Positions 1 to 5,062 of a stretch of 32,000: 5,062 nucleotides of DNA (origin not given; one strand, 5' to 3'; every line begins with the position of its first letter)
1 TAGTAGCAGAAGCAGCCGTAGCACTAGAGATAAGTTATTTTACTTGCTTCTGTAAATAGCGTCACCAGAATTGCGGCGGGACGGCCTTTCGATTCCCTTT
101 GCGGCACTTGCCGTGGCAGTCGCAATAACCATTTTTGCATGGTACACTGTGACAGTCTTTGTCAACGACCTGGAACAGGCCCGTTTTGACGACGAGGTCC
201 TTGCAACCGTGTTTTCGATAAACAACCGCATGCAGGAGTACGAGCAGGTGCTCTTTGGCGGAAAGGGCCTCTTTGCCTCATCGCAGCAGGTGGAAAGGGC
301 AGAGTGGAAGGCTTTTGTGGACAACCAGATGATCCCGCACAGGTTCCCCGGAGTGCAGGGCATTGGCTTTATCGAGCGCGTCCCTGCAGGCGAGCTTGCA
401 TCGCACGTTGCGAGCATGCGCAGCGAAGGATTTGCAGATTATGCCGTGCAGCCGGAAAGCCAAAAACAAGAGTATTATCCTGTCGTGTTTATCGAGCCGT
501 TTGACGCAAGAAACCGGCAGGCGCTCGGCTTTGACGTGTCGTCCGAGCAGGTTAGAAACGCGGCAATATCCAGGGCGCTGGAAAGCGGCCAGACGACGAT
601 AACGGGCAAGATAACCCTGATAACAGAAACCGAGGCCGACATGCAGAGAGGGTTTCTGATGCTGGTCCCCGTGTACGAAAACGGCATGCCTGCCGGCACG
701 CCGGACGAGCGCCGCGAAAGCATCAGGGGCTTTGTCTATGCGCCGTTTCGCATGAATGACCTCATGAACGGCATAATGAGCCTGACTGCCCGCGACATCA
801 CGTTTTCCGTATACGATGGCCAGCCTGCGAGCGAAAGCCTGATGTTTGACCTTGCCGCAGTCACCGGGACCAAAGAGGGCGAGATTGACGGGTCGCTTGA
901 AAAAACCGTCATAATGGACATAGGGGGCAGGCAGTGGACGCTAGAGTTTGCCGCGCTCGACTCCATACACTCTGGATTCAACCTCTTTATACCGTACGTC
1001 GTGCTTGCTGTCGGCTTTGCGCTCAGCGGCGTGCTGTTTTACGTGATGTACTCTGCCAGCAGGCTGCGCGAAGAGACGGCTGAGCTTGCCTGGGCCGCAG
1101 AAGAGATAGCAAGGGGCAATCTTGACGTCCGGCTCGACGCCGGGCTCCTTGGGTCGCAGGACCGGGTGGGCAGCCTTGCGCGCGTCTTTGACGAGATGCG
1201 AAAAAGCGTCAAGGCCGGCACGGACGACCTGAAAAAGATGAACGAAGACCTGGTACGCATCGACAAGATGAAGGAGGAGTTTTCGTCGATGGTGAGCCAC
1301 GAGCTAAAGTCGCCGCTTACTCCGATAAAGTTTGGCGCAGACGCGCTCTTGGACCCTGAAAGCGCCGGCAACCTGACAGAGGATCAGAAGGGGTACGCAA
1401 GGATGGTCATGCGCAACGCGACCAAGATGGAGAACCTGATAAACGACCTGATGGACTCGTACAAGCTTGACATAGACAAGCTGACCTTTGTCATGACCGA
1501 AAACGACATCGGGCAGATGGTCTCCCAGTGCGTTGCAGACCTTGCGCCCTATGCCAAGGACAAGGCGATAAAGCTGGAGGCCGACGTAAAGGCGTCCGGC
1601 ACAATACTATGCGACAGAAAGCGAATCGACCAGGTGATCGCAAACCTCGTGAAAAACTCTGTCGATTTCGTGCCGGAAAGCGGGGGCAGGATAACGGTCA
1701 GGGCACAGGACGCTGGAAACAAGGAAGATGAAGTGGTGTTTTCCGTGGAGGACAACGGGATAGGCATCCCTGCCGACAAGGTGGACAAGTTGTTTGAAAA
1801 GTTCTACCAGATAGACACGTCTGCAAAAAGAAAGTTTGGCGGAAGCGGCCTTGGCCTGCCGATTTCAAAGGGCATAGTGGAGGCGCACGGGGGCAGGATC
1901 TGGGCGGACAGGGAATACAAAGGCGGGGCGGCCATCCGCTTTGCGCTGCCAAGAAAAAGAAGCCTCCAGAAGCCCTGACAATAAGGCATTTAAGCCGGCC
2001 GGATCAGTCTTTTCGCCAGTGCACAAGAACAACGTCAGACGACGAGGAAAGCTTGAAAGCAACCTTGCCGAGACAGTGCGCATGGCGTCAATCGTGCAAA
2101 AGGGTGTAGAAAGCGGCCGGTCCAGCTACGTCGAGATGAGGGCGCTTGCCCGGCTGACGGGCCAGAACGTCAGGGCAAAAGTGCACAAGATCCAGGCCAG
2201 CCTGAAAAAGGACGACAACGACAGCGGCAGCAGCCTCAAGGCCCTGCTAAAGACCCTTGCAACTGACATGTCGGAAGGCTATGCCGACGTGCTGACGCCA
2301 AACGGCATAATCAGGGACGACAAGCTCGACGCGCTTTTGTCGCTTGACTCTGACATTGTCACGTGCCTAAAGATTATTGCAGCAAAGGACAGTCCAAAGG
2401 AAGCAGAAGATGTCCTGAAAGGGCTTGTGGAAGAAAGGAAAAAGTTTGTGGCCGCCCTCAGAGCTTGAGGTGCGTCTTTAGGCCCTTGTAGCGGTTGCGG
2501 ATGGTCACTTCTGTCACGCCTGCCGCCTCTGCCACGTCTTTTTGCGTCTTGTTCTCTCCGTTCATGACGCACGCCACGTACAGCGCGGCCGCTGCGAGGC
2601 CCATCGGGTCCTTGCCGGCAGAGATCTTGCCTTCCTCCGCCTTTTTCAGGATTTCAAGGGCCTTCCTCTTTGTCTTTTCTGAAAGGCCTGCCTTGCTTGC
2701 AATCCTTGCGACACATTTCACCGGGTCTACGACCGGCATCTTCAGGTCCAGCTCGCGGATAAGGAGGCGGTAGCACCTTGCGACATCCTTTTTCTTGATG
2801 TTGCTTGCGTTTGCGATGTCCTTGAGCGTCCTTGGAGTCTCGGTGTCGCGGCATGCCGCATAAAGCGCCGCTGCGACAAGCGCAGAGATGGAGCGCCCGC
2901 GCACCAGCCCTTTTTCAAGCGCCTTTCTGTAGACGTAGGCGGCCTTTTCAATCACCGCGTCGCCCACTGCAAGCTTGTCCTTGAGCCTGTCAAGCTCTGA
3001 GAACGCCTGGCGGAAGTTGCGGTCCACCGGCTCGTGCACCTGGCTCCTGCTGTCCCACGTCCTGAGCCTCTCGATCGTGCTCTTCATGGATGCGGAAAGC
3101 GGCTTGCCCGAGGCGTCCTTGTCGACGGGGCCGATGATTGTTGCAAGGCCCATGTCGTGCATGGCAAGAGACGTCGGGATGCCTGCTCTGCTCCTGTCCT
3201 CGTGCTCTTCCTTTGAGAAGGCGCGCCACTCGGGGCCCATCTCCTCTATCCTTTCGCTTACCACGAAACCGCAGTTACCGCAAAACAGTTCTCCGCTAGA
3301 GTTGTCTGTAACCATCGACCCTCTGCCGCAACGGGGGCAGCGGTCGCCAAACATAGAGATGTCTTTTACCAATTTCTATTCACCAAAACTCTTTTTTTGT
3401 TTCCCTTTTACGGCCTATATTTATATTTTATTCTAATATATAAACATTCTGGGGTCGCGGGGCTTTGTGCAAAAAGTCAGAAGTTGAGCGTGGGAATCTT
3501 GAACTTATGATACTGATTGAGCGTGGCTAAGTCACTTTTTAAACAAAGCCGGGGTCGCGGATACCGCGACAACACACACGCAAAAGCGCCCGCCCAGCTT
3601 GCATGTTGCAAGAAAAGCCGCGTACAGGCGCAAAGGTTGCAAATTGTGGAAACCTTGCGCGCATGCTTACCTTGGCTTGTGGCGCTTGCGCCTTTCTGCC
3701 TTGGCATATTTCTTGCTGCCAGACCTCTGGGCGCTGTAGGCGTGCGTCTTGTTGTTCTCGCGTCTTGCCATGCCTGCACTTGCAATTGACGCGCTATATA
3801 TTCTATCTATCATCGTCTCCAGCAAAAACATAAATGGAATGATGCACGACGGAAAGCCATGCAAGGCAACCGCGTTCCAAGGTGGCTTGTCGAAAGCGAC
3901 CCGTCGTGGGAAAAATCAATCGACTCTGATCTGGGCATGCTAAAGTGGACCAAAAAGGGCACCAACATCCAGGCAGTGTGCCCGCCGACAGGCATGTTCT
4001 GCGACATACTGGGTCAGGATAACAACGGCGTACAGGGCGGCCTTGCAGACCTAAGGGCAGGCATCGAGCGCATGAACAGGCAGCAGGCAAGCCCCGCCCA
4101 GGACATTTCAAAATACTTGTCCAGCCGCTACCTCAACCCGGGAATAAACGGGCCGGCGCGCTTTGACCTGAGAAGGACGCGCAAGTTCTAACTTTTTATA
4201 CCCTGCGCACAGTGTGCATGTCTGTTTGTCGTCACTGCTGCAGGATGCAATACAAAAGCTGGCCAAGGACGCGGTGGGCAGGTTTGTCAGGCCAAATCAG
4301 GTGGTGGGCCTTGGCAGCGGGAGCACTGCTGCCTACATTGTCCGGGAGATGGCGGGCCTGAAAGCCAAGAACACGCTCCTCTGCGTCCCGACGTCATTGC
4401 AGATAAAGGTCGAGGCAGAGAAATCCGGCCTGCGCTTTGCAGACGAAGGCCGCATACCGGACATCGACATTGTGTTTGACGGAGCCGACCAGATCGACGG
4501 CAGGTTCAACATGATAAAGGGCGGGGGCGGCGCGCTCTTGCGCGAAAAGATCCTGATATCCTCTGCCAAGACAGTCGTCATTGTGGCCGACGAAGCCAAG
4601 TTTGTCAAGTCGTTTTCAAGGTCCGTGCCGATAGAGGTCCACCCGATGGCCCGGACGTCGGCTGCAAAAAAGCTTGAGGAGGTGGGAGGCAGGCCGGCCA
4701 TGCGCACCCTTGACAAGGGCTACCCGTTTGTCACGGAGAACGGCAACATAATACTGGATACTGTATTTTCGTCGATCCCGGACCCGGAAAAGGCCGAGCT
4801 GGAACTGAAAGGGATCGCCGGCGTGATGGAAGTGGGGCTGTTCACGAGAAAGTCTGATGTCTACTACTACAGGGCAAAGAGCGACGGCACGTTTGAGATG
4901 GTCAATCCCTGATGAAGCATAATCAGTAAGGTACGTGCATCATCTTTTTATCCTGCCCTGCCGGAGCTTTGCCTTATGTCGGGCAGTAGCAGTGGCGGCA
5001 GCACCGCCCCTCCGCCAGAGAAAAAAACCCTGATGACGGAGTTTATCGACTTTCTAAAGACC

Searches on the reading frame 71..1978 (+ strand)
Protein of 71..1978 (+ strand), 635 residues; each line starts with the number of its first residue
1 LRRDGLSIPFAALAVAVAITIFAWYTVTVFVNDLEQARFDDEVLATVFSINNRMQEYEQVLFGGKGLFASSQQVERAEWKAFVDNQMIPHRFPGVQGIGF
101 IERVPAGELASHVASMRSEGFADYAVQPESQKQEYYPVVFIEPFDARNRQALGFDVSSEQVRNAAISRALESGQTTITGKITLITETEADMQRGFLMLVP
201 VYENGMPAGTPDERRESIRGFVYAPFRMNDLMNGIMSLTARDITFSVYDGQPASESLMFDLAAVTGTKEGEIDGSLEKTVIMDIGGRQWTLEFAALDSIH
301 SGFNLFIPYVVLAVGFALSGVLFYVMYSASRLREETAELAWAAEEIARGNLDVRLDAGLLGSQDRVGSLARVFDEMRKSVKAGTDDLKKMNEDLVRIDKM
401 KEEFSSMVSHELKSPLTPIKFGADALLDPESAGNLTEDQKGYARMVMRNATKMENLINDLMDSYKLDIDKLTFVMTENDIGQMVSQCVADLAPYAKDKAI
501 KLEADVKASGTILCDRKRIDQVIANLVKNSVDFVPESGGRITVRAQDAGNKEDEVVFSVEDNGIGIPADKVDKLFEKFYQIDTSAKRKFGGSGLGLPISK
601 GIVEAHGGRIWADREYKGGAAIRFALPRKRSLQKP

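Call 10: search_protein_families(library=pfam, proteins=[window:71-1978:+], max_evalue=0.01)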
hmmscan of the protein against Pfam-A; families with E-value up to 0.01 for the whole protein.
window:71-1978:+ (635 aa): 5 families
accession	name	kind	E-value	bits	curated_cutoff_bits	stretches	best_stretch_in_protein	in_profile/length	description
PF03924.19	CHASE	-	5.7e-64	215.8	25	1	73-259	2-189/189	CHASE domain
PF02518.31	HATPase_c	-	5e-31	107.9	26.4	1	515-629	2-110/111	Histidine kinase-, DNA gyrase B-, and HSP90-like ATPase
PF00512.31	HisKA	-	4.6e-13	49.5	26.9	1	400-467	1-64/66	His Kinase A (phospho-acceptor) domain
PF13589.12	HATPase_c_3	-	0.00017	22.1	25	1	520-596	4-77/137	Histidine kinase-, DNA gyrase B-, and HSP90-like ATPase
PF00672.30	HAMP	-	0.00045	20.9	25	1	338-381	12-52/53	HAMP domain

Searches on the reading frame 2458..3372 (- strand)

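Call 10: search_protein_families(library=pfam, proteins=[window:2458-3372:-], max_evalue=0.01)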
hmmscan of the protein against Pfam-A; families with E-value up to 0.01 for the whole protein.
window:2458-3372:- (304 aa): 7 families
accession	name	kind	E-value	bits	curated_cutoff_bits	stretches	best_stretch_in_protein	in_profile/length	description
PF00382.24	TFIIB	-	4.1e-44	149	23.6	2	211-300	2-91/92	Transcription factor TFIIB repeat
PF08271.17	Zn_Ribbon_TF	-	2.3e-12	46.7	29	1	11-52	2-43/43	TFIIB zinc-binding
PF02984.24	Cyclin_C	-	0.00032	21.1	22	0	163-207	45-89/119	Cyclin, C-terminal domain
PF22109.2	Zn_ribbon_tTFIIB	-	0.00051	20.3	28.6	1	9-38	9-39/40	Transcription factor IIB, zinc ribbon, Trypanosome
PF04545.22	Sigma70_r4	-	0.00069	19.5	24.1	0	272-296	18-42/50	Sigma-70, region 4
PF13404.12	HTH_AsnC-type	-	0.0073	16.5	27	0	277-298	20-41/42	AsnC-type helix-turn-helix domain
PF13542.12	HTH_Tnp_ISL3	-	0.0085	16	27.4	0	274-296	26-48/51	Helix-turn-helix domain of transposase family ISL3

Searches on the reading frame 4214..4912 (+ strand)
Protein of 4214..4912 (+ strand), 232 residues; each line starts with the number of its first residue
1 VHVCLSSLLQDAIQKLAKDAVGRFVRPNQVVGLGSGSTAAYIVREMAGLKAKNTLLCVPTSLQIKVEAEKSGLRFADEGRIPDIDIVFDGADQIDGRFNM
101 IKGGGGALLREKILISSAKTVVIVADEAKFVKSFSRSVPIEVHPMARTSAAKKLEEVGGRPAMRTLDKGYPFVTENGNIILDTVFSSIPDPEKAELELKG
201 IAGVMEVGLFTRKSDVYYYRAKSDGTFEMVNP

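Call 10: search_protein_families(library=pfam, proteins=[window:4214-4912:+], max_evalue=0.01)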
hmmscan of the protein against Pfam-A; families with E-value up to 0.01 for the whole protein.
window:4214-4912:+ (232 aa): 3 families
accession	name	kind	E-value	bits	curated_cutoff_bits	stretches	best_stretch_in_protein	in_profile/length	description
PF06026.20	Rib_5-P_isom_A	-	5e-53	179.7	26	1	57-219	2-168/173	Ribose 5-phosphate isomerase A (phosphoriboisomerase A)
PF00455.28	DeoRC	-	1.7e-05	25.2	31.8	0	14-50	7-42/160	DeoR C terminal sensor domain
PF04198.19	Sugar-bind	-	0.0048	16.6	27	1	10-61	36-86/257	Putative sugar-binding domain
